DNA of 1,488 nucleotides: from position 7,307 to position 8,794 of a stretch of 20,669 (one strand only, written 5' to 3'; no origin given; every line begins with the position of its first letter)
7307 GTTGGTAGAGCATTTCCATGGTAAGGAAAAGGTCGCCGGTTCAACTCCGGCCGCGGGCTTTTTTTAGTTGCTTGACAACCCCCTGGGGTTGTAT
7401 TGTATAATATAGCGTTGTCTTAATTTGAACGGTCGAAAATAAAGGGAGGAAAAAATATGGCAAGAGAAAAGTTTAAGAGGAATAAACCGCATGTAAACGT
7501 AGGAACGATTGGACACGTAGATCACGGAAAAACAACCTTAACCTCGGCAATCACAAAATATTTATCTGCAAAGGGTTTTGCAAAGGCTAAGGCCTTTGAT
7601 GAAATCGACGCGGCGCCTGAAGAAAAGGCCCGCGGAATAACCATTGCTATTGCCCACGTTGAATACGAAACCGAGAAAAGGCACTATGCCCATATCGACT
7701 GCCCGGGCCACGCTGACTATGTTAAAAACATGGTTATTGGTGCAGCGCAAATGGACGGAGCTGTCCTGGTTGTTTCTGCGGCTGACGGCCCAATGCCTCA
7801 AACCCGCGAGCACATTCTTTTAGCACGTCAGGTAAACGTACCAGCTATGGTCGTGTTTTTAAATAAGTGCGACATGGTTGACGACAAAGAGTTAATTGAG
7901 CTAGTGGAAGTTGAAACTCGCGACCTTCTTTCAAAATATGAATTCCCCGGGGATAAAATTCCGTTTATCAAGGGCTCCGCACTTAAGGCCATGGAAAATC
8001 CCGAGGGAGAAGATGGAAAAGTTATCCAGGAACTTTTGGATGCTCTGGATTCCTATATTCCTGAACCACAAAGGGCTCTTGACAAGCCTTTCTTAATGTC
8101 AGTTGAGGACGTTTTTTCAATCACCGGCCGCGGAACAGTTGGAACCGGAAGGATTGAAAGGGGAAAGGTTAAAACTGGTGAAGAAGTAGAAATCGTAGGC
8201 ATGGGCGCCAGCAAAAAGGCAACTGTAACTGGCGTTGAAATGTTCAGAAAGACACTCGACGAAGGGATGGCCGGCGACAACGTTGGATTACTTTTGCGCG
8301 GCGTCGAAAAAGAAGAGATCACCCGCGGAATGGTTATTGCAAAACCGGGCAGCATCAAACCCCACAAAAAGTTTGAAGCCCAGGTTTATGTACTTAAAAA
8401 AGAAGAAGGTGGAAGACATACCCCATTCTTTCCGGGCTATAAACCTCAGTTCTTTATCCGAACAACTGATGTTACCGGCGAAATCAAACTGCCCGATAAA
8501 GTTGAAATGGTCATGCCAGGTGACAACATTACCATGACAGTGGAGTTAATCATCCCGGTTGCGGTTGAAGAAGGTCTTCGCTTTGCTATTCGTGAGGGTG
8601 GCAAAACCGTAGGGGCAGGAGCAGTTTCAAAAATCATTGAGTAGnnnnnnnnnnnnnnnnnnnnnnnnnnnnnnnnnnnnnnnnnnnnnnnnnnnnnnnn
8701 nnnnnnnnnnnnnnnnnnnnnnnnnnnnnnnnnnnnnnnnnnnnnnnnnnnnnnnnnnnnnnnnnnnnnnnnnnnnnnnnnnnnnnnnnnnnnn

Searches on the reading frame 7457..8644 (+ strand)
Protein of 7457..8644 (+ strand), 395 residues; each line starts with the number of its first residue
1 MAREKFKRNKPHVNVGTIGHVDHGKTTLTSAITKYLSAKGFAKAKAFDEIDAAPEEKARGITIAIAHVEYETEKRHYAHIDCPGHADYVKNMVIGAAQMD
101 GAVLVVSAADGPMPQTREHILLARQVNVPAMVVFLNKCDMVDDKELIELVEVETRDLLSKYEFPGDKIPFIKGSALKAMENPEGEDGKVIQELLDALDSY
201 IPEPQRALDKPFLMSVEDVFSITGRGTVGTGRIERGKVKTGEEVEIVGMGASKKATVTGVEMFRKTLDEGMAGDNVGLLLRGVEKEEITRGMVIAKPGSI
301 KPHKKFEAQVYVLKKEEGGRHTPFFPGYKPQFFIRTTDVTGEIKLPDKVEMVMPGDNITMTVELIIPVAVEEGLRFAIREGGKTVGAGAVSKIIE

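Call 57: find_encoding_contigs(protein=window:7457-8644:+, flank=10000, max_places=10)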
Protein window:7457-8644:+ (395 aa): 2 contigs read that carry it; 2 places shown.
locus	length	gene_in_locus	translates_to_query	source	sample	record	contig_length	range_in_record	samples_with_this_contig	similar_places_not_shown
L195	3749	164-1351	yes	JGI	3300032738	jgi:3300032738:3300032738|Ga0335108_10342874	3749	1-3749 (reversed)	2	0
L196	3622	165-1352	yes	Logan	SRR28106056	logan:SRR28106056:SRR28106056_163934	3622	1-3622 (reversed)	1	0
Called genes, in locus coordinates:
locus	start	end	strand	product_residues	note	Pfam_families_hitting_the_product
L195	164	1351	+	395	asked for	PF00009:GTP_EFTU, PF03144:GTP_EFTU_D2, PF03143:GTP_EFTU_D3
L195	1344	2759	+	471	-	PF12229:PG_binding_4, PF04294:VanW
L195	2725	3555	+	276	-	PF03331:LpxC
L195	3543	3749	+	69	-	?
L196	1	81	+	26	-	?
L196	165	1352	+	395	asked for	PF00009:GTP_EFTU, PF03144:GTP_EFTU_D2, PF03143:GTP_EFTU_D3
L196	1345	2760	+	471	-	PF12229:PG_binding_4, PF04294:VanW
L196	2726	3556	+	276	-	PF03331:LpxC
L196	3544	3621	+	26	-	?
